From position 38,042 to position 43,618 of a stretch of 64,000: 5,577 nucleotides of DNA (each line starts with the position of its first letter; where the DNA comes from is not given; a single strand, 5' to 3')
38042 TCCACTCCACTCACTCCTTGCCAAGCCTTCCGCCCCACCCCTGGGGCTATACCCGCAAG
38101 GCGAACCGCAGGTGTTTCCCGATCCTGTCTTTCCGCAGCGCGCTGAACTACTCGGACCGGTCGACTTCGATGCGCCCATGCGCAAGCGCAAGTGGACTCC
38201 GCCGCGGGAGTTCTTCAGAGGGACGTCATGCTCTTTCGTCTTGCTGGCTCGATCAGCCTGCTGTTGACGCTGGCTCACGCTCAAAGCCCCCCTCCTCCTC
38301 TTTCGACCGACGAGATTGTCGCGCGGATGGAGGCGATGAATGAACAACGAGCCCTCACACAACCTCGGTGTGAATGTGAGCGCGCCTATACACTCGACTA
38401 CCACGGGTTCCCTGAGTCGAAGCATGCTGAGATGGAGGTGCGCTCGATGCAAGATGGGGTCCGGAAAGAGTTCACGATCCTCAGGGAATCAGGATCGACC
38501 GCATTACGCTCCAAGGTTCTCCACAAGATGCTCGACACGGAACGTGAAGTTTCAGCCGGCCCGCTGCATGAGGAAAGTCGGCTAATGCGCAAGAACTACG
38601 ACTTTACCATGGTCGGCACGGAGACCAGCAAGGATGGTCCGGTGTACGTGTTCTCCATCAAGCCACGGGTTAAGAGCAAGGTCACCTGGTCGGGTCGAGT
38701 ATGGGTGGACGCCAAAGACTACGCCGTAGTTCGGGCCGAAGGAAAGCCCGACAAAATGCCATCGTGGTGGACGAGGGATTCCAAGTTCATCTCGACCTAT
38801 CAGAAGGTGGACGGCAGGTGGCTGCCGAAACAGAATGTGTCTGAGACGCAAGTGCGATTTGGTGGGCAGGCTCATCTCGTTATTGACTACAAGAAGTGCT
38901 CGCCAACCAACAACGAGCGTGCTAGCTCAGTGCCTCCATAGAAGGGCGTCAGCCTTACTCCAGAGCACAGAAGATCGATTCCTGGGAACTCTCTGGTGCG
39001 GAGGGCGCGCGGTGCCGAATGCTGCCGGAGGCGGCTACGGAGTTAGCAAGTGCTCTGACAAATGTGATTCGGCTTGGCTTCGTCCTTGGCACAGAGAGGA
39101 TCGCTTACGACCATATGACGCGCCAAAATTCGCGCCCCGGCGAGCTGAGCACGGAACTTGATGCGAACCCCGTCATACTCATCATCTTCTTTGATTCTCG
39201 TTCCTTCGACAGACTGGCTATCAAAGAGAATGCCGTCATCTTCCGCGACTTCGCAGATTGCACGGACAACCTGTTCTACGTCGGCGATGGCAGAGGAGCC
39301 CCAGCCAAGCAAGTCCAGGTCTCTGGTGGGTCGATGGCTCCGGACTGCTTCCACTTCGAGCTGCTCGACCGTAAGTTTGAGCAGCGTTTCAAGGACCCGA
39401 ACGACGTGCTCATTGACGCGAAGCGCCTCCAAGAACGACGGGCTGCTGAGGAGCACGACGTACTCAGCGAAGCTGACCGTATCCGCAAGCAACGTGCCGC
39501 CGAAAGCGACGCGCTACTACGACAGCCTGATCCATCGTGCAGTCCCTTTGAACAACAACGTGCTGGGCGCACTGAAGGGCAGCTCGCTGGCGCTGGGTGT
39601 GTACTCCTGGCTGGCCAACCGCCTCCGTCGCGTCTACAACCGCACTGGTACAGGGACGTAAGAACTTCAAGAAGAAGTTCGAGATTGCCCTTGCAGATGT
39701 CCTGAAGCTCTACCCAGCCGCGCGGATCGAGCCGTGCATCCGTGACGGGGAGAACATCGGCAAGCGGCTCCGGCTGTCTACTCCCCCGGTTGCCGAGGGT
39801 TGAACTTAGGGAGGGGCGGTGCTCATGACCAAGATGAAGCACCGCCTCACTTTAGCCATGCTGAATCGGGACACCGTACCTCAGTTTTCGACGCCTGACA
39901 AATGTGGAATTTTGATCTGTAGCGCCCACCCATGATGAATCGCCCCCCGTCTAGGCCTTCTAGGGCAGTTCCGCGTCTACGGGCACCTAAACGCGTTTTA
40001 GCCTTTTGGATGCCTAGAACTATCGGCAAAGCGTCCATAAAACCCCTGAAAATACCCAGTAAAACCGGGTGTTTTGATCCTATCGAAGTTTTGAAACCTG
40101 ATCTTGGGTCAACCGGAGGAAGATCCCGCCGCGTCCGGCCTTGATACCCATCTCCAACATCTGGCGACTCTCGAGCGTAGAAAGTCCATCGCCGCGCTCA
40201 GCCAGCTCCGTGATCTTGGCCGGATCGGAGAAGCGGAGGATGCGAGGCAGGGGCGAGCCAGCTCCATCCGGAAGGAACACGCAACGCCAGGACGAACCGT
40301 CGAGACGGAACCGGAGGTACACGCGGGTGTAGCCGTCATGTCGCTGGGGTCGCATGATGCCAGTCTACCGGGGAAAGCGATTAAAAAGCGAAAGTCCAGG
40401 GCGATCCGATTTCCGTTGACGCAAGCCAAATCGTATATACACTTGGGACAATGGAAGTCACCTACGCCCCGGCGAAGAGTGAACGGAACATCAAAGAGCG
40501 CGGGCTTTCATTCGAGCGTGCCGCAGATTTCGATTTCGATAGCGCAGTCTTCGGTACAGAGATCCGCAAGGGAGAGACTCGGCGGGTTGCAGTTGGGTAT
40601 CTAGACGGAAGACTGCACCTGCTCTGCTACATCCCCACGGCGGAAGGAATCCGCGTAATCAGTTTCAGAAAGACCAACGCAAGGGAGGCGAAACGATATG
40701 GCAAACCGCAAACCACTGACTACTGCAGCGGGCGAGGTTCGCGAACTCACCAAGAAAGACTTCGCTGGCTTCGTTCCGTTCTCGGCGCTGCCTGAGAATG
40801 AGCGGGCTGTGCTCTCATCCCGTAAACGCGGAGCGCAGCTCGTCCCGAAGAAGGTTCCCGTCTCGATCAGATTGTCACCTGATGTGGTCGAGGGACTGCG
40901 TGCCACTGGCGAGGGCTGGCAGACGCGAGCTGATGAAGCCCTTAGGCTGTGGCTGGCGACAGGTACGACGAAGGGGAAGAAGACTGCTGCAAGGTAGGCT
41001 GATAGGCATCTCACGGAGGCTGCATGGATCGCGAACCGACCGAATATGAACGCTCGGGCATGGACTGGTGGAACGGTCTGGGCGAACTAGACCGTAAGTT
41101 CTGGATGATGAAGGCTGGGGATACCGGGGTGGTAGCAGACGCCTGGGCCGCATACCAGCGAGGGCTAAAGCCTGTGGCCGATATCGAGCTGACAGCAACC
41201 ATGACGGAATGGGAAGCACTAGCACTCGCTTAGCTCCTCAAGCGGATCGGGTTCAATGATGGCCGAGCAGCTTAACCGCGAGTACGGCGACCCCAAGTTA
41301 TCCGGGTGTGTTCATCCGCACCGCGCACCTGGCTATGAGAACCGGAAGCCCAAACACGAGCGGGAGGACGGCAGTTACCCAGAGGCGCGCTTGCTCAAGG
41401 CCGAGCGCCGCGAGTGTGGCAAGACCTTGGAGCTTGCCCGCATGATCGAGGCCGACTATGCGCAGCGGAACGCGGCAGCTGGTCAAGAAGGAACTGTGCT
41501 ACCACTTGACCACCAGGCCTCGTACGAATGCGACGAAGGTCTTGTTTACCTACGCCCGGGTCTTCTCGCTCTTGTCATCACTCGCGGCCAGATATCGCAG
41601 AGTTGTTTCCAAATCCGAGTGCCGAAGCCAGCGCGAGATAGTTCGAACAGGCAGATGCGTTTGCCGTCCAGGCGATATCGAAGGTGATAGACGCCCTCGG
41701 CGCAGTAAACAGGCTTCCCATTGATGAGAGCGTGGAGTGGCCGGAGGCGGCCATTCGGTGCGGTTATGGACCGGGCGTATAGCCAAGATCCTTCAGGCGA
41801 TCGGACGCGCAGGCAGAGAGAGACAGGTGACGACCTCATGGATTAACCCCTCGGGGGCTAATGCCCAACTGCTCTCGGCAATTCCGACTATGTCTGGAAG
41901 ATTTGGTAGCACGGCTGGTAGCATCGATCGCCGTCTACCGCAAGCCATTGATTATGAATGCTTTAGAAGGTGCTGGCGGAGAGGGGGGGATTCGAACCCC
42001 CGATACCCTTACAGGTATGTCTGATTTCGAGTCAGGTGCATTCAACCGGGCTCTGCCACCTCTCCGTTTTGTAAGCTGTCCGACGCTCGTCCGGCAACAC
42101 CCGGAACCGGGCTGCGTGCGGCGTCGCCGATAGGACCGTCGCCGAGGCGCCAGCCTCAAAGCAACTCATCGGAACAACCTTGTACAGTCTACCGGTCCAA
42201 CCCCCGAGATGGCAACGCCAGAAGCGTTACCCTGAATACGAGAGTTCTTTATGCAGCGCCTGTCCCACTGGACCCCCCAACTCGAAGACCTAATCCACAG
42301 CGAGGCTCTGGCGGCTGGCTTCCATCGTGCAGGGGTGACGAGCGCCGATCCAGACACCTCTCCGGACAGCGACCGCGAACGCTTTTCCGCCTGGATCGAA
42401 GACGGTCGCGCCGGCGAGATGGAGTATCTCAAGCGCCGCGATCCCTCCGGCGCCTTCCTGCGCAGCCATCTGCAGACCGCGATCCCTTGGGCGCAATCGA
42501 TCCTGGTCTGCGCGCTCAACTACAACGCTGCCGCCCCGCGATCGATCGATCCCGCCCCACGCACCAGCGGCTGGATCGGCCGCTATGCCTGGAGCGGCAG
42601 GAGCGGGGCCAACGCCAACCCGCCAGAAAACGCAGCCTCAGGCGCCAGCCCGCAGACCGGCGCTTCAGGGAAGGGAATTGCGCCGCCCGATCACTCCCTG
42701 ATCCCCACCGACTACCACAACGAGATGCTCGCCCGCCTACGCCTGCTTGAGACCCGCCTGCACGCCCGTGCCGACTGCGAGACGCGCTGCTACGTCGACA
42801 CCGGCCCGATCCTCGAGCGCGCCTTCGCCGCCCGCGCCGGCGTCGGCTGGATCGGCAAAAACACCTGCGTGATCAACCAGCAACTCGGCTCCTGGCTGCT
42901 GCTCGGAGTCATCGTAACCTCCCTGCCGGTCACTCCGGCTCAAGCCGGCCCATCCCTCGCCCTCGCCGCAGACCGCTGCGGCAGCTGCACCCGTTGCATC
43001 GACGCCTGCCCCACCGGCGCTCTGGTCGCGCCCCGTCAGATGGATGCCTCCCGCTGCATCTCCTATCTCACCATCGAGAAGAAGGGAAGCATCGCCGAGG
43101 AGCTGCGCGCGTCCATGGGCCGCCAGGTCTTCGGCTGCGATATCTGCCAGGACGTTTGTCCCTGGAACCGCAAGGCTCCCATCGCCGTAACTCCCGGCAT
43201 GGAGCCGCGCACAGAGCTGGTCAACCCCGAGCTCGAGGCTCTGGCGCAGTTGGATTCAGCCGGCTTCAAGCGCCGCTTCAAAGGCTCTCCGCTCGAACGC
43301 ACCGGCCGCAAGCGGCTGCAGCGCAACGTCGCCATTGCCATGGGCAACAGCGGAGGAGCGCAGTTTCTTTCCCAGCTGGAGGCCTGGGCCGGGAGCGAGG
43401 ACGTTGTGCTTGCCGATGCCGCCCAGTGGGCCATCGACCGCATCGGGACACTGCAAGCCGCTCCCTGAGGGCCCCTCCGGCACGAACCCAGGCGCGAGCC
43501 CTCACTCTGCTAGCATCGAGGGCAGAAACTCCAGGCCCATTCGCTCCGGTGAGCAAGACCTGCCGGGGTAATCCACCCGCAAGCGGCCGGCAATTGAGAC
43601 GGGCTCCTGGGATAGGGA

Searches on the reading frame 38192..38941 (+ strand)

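Call 77: search_protein_families(library=pfam, proteins=[window:38192-38941:+], max_evalue=0.001)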
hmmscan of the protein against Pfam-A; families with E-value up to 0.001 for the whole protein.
window:38192-38941:+ (249 aa): 1 family
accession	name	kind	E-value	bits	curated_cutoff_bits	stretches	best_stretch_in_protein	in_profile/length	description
PF17131.11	LolA_like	-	5.3e-06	26.6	30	1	133-225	68-157/184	Outer membrane lipoprotein-sorting protein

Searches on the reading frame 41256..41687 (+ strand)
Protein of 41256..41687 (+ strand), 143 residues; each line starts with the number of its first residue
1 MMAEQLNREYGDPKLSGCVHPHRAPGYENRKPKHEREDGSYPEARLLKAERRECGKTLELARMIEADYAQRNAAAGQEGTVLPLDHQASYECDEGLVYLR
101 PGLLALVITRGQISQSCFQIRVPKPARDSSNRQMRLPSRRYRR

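Call 77: search_protein_families(library=pfam, proteins=[window:41256-41687:+], max_evalue=0.001)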
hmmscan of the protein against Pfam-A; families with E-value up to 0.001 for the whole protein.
window:41256-41687:+ (143 aa): 1 family
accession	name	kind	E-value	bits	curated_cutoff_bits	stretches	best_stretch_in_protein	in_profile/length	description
PF16793.10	RepB_primase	-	8.4e-24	84.9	24.3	1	3-70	117-185/186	RepB DNA-primase N-terminal domain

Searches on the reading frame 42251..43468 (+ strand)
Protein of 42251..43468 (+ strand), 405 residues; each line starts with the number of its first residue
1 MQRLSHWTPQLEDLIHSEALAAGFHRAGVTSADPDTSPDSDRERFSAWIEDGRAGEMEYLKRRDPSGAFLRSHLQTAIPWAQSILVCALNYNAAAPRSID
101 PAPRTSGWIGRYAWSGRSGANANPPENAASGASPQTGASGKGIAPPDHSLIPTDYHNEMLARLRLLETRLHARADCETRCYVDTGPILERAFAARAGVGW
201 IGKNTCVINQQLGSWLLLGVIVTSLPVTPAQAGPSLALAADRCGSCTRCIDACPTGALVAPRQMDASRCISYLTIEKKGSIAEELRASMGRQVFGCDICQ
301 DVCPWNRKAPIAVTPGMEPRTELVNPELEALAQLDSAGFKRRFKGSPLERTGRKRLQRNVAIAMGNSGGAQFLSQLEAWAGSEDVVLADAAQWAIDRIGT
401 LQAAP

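Call 77: search_protein_families(library=pfam, proteins=[window:42251-43468:+], max_evalue=0.001)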
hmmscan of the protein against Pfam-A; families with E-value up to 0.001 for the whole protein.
window:42251-43468:+ (405 aa): 7 families
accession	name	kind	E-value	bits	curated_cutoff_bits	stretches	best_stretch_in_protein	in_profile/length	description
PF13484.11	Fer4_16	-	5e-24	85.3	30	1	242-306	1-66/66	4Fe-4S double cluster binding domain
PF08331.15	QueG_DUF1730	-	1.4e-11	44.5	25.1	1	71-115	1-44/77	Epoxyqueuosine reductase QueG, DUF1730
PF13237.11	Fer4_10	-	8.3e-06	26.1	25.5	0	240-264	6-37/53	4Fe-4S dicluster domain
PF00037.32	Fer4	-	2.1e-05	24.6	21.1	1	241-258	6-23/24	4Fe-4S binding domain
PF12838.12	Fer4_7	-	4.6e-05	24.2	27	0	242-306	1-51/52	4Fe-4S dicluster domain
PF25160.1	LdpA_Fe-S-bd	-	5.3e-05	23.3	27.6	0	226-258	11-43/49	LdpA Fe-S cluster-binding domain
PF12797.12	Fer4_2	-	0.00048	20.4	24.5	0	240-255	7-22/22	4Fe-4S binding domain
